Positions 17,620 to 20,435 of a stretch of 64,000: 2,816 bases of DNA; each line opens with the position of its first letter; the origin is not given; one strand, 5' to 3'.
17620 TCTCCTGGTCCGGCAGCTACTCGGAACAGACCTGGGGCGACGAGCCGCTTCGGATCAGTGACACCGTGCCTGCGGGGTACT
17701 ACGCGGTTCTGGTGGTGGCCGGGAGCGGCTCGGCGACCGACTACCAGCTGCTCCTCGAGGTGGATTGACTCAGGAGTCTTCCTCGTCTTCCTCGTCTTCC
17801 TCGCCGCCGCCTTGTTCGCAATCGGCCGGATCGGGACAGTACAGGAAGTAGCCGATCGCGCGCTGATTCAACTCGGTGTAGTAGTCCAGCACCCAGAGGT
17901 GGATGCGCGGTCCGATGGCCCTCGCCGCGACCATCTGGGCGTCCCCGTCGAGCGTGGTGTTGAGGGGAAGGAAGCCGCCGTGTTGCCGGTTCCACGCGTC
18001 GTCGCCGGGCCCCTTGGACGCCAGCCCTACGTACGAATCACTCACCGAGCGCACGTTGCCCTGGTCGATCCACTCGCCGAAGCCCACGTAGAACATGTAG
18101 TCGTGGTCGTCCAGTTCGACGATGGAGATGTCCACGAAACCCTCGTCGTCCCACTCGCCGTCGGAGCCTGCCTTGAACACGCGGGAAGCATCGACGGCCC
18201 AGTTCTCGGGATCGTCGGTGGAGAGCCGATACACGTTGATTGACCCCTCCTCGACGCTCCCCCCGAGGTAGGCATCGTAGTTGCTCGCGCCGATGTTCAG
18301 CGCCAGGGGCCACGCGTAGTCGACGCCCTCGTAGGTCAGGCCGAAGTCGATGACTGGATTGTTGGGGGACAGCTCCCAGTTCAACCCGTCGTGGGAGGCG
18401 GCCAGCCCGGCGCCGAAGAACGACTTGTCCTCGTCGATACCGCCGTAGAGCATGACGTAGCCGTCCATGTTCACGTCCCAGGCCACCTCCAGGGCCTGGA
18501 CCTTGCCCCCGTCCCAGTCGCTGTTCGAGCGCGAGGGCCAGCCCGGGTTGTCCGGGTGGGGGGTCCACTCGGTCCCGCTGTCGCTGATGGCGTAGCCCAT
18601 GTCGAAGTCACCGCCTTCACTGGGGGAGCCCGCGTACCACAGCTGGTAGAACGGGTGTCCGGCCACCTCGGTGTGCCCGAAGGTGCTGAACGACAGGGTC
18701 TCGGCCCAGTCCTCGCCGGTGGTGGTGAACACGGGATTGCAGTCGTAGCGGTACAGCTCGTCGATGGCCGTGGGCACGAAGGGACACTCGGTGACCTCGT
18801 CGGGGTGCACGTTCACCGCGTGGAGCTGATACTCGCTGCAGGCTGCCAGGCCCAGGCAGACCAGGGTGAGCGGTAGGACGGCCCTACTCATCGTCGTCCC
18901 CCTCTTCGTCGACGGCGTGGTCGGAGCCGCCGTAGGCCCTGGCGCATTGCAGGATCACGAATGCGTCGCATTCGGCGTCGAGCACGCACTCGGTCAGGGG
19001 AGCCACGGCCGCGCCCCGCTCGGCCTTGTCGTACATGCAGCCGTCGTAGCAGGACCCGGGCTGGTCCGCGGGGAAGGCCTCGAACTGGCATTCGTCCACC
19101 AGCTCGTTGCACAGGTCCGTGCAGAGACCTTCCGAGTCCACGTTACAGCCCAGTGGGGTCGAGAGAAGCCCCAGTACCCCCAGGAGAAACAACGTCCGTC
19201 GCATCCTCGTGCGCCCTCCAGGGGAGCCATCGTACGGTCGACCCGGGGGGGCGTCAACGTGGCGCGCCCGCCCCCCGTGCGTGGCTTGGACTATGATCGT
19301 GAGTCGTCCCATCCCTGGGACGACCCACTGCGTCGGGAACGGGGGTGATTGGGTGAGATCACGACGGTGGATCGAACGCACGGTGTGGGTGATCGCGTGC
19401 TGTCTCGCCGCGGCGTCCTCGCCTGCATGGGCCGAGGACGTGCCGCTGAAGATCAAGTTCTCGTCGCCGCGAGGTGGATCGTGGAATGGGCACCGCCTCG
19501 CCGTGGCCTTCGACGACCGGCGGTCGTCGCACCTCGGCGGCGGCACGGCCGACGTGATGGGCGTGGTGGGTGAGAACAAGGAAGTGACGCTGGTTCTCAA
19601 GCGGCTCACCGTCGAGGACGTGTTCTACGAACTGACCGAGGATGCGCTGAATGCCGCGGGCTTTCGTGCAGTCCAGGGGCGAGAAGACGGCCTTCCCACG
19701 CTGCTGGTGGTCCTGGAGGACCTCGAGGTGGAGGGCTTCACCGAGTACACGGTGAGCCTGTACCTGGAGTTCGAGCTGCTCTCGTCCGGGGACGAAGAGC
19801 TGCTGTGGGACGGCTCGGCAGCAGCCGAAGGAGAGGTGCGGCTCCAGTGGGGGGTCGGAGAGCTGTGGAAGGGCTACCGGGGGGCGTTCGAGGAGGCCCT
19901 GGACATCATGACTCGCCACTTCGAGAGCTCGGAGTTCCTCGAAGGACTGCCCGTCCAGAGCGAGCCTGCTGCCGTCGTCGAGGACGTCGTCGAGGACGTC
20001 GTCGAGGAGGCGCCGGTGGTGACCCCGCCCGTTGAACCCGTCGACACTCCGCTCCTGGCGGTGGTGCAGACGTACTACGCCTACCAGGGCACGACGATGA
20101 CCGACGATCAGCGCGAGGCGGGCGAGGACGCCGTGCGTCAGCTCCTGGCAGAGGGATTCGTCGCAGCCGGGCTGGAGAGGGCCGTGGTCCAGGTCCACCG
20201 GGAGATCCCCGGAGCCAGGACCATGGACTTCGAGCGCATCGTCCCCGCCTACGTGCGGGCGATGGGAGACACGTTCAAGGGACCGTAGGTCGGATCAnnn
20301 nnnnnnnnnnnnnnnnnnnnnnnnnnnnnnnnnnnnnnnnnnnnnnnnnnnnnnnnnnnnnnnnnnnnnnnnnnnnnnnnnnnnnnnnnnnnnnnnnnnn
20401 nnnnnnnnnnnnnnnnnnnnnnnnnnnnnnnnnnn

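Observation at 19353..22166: Three adjacent paralogues sharing an unrecognised ~70-aa domain; two carry Gly-zipper C-terminal membrane anchors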

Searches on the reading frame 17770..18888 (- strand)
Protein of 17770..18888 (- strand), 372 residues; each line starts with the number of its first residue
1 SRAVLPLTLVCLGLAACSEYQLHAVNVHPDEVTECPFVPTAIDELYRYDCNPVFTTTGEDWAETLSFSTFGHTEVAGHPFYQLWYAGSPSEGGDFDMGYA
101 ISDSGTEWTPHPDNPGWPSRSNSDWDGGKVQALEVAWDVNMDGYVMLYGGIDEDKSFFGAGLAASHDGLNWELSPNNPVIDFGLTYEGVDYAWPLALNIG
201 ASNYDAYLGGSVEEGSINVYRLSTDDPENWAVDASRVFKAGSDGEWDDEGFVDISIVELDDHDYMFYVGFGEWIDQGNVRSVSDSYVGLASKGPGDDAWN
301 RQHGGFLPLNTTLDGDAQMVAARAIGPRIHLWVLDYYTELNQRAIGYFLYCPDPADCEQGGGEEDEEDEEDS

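Call 11: search_protein_families(library=ncbifam, proteins=[window:17770-18888:-], max_evalue=1)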
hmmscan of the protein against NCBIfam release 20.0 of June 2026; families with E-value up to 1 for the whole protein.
window:17770-18888:- (372 aa): 1 family
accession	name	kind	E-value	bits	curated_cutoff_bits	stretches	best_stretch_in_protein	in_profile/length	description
NF052550.1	BManbPhaseBMBP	equivalog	0.0015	18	450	1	230-275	71-114/296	beta-1,2-mannobiose phosphorylase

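Call 12: search_protein_families(library=pfam, proteins=[window:17770-18888:-], max_evalue=1)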
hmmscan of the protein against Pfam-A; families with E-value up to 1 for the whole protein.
window:17770-18888:- (372 aa): 0 families

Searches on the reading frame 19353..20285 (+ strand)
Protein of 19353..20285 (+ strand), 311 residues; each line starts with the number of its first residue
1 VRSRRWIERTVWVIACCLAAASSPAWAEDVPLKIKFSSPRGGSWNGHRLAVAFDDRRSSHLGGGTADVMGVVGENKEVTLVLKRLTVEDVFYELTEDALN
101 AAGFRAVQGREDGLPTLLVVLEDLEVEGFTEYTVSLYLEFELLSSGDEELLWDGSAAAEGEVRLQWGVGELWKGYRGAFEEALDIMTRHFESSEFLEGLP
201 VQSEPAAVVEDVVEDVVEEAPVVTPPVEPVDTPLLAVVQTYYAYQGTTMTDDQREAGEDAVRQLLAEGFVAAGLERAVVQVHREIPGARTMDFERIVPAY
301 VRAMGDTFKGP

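Call 11: search_protein_families(library=ncbifam, proteins=[window:19353-20285:+], max_evalue=1)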
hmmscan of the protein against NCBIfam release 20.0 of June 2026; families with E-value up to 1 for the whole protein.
window:19353-20285:+ (311 aa): 0 families

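Call 12: search_protein_families(library=pfam, proteins=[window:19353-20285:+], max_evalue=1)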
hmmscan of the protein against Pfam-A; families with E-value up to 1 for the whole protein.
window:19353-20285:+ (311 aa): 0 families

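Call 38: search_protein_families(library=phrogs, proteins=[window:19353-20285:+], max_evalue=1)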
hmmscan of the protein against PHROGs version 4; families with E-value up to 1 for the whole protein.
window:19353-20285:+ (311 aa): 2 families
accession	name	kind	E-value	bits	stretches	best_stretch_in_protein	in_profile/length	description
phrog_11783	-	unknown function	0.019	15.7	1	192-238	73-118/203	-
phrog_27848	-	unknown function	0.13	13.6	1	170-230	68-126/137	-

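Call 39: search_protein_families(library=padloc, proteins=[window:19353-20285:+], max_evalue=1)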
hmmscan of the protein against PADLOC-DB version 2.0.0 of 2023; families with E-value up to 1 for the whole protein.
window:19353-20285:+ (311 aa): 0 families

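Call 66: predict_structure(alignment_id=A8)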
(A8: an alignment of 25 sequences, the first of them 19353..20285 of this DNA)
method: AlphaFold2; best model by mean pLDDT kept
length: 311 residues; sequences in the alignment: 25
mean_pLDDT: 59.3   pTM: 0.36
mean pLDDT of the five models: 59.3, 58.2, 57.7, 57.5, 53.3
residues with pLDDT >= 90: 76; 70-90: 30; 50-70: 63; < 50: 142
segments of 3 or more residues with pLDDT < 50: 1-96, 98-106, 110-129, 203-207, 209-212
pLDDT, mean of each block of 10 residues (from residue 1): 32 37 42 39 30 27 24 33 29 43 45 35 36 62 73 69 54 64 68 72 50 49 55 92 98 98 97 97 98 98 93 70
secondary structure, 60 per line:
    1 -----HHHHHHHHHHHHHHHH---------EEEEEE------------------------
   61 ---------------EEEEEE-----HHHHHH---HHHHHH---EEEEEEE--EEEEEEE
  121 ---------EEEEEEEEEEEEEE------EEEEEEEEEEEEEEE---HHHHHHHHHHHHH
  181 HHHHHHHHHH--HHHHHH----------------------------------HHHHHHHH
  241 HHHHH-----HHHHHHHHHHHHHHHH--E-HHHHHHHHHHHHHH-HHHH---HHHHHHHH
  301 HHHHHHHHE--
elements in order: H6-21 E31-36 E76-81 H87-92 H96-101 E105-111 E114-120 E130-143 E150-164 H168-190 H193-198 H233-245 H251-266 H271-284 H286-289 H293-308

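Call 69: fold_search(model_id=the predicted structure, library=pdb)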
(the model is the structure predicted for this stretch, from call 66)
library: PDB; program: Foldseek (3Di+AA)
matches with E <= 10: 325; with E <= 0.001: 0
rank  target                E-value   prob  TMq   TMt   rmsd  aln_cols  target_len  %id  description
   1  2iqi_B                7.2e-02  0.97  0.17  0.28   3.1        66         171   18  Crystal structure of protein XCC0632 from Xanthomonas campestris, Pfam DUF330 (released 2006-11-07)
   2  4kwy_B                1.1e-01  0.97  0.18  0.38   3.1        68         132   10  Crystal structure of a putative lipoprotein (CC_3750) from Caulobacter crescentus CB15 at 2.40 A resolution (released 2013-06-19)
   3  2iqi_G                1.4e-01  0.94  0.17  0.28   3.1        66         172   18  Crystal structure of protein XCC0632 from Xanthomonas campestris, Pfam DUF330 (released 2006-11-07)
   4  4hrv_B                1.9e-01  0.66  0.12  0.22   6.1        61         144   16  Crystal Structure of Lipoprotein GNA1162 from Neisseria meningitidis (released 2013-04-24)
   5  4kwy_A                3.1e-01  0.84  0.18  0.37   7.0        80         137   11  Crystal structure of a putative lipoprotein (CC_3750) from Caulobacter crescentus CB15 at 2.40 A resolution (released 2013-06-19)
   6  2iqi_F                3.3e-01  0.57  0.16  0.26   4.4        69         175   19  Crystal structure of protein XCC0632 from Xanthomonas campestris, Pfam DUF330 (released 2006-11-07)
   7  2iqi_A                3.9e-01  0.80  0.17  0.28   3.1        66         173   18  Crystal structure of protein XCC0632 from Xanthomonas campestris, Pfam DUF330 (released 2006-11-07)
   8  2w35_A                3.9e-01  0.23  0.11  0.14  13.3        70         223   14  Structures of endonuclease V with DNA reveal initiation of deaminated adenine repair (released 2009-01-20)
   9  6ozf_B                4.7e-01  0.18  0.11  0.13  12.6        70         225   16  Crystal structure of Thermotoga maritima (Tm) Endonuclease V (D110N) in complex with a 12mer DNA containing an inosine (released 2019-09-04)
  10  3bgh_B                5.3e-01  0.33  0.17  0.27  13.9       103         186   12  Crystal structure of putative neuraminyllactose-binding hemagglutinin homolog from Helicobacter pylori (released 2007-12-11)
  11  3ga2                  5.3e-01  0.30  0.12  0.15  12.1        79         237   11  Crystal structure of the Endonuclease_V (BSU36170) from Bacillus subtilis, Northeast Structural Genomics Consortium Targ (released 2009-02-24)
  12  6ozg_B                5.3e-01  0.21  0.11  0.14  13.8        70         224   16  Crystal structure of Thermotoga maritima (Tm) Endonuclease V (E89Q) in complex with a 12mer DNA containing an inosine  (released 2019-09-04)
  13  6ozg_A                5.6e-01  0.21  0.11  0.15  13.7        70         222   14  Crystal structure of Thermotoga maritima (Tm) Endonuclease V (E89Q) in complex with a 12mer DNA containing an inosine  (released 2019-09-04)
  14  3u01                  5.9e-01  0.16  0.07  0.18   6.3        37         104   11  Crystal structure of onconase double mutant C30A/C75A at 1.12 A resolution (released 2011-12-21)
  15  3hd0_A                6.3e-01  0.23  0.11  0.15  14.1        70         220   16  Crystal structure of Tm1865, an Endonuclease V from Thermotoga Maritima (released 2009-07-14)
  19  2n8x_MODEL_1_A        7.1e-01  0.21  0.14  0.20  11.7        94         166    8  Solution structure of LptE from Pseudomonas Aerigunosa (released 2016-05-25)
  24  7rxu                  8.4e-01  0.60  0.15  0.31   3.2        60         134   18  Crystal structure of Cj1090c (released 2022-08-31)
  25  4hrv_A                8.4e-01  0.25  0.09  0.17   5.2        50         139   20  Crystal Structure of Lipoprotein GNA1162 from Neisseria meningitidis (released 2013-04-24)
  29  4q6l                  1.1e+00  0.35  0.08  0.17  12.8        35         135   20  LpoB C-terminal domain from Salmonella enterica (Native) (released 2014-05-14)
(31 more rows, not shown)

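Call 83: fold_search(model_id=the predicted structure, library=viral)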
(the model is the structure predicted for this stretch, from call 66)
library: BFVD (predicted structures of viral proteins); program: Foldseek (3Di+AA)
matches with E <= 10: 411; with E <= 0.001: 0
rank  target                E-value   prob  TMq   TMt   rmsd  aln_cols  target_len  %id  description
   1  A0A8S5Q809            1.7e-02  0.28  0.13  0.17  15.3       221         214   15  ERF superfamily protein [Myoviridae sp. ctAca11]
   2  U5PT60                1.9e-02  0.18  0.09  0.11  27.6       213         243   12  Uncharacterized protein [Clavibacter phage CN1A]
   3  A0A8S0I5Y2            3.7e-02  0.13  0.11  0.14  25.6       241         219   12  (no name in the UniProt tables at hand)
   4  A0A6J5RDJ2            3.9e-02  0.14  0.10  0.11  25.3       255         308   11  Uncharacterized protein [uncultured Caudovirales phage]
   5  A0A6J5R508            4.4e-02  0.18  0.11  0.15  18.3       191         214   12  Essential recombination function protein [uncultured Caudovirales phage]
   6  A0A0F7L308            4.7e-02  0.15  0.13  0.15  25.7       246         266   10  Uncharacterized protein [uncultured marine virus]
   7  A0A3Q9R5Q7            8.0e-02  0.80  0.18  0.22  15.6       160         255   12  (no name in the UniProt tables at hand)
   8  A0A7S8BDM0            8.9e-02  0.12  0.14  0.07  23.4       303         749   12  Ser/Thr protein kinase [Medusavirus stheno T3]
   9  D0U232                1.3e-01  0.13  0.13  0.13  23.2       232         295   13  Putative DNA single-strand annealing protein [Clavibacter phage CMP1]
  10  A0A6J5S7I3            1.5e-01  0.09  0.10  0.12  21.5       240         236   14  Uncharacterized protein [uncultured Caudovirales phage]
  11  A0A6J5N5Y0            1.9e-01  0.94  0.22  0.17  12.1       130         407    9  Helix-turn-helix domain containing protein [uncultured Caudovirales phage]
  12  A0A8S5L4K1            1.9e-01  0.25  0.12  0.25  11.1       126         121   10  Coat protein [ssRNA phage SRR5466337_3]
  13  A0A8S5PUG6            2.2e-01  0.15  0.11  0.15  18.8       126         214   13  ERF superfamily protein [Myoviridae sp. ctzS633]
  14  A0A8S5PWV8            2.3e-01  0.60  0.17  0.20  14.8       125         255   11  Uncharacterized protein [Siphoviridae sp. ctPsO101]
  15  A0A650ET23            2.3e-01  0.15  0.12  0.24  18.5       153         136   10  Essential recombination function protein [Lactococcus phage CHPC1183]
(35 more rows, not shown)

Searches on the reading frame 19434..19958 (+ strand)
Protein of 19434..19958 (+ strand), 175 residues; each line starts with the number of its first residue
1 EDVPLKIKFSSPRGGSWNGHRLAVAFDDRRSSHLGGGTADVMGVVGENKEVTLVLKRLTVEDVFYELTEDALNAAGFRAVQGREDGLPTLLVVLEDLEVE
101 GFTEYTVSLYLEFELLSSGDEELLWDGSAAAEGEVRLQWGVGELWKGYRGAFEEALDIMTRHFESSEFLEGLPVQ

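Call 35: find_homologous_proteins(query=window:19434-19958:+, max_evalue=0.01)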
Query seq(175 aa) (175 aa): 1 proteins with E <= 0.01 among 241 candidates.
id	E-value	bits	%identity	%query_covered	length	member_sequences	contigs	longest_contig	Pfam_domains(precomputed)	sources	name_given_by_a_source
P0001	1.3e-102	359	97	100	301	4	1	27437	-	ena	-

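Call 90: search_solved_structures(query=window:19434-19958:+, max_evalue=10, show_alignments=1)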
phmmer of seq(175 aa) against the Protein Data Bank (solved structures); distinct sequences matched with E-value up to 10: 0.
